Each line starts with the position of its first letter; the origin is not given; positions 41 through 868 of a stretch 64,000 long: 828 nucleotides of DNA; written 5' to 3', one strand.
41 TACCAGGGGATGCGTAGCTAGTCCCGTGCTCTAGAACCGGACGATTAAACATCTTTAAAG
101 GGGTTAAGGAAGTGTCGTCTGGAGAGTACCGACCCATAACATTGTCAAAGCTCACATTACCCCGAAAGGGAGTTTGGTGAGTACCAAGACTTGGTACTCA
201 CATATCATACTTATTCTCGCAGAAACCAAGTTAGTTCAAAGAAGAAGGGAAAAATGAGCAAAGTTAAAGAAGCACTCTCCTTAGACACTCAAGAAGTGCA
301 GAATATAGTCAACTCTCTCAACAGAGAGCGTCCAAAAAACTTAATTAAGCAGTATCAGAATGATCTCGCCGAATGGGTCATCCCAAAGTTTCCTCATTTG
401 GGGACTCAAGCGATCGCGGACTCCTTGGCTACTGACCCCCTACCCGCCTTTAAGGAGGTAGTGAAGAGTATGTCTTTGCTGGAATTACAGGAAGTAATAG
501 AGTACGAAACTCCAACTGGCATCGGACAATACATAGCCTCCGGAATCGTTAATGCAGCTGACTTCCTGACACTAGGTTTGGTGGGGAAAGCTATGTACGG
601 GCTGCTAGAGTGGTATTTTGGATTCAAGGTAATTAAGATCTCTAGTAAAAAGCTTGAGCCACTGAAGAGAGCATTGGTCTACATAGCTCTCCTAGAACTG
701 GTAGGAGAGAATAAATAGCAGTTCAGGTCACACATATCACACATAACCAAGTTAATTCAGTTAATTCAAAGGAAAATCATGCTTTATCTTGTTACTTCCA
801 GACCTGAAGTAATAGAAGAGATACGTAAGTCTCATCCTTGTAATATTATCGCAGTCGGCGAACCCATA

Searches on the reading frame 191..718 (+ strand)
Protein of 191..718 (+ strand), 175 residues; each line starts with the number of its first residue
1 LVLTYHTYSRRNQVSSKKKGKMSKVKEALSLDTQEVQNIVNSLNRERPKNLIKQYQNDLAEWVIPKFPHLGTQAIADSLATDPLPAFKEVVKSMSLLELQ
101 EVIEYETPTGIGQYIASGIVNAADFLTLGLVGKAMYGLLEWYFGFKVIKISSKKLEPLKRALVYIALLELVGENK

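Call 79: search_protein_families(library=pfam, proteins=[window:191-718:+], max_evalue=0.01)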
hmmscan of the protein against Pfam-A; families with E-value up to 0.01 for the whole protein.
window:191-718:+ (175 aa): 0 families

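Call 88: search_protein_families(library=phrogs, proteins=[window:191-718:+], max_evalue=0.01)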
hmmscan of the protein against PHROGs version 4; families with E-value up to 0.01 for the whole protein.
window:191-718:+ (175 aa): 0 families

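Call 107: search_protein_families(library=pfam, alignment_id=A3, max_evalue=0.0001)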
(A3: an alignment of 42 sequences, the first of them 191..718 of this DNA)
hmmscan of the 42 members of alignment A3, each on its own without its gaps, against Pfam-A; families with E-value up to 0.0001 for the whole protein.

A. member 1, window:191-718:+ (175 aa): 0 families

B. families by the number of members that match (of 42 scanned): 7 families
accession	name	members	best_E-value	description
PF07505.17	DUF5131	1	3.5e-81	Protein of unknown function (DUF5131)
PF02223.23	Thymidylate_kin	1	5.4e-43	Thymidylate kinase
PF01734.28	Patatin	1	1.8e-26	Patatin-like phospholipase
PF00145.23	DNA_methylase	1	7.4e-25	C-5 cytosine-specific DNA methylase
PF05069.18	Phage_tail_S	1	4.1e-24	Phage virion morphogenesis family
PF18897.5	Gp3-like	1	2.9e-07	Recombination directionality factor-like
PF05866.16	RusA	1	4.3e-06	Endodeoxyribonuclease RusA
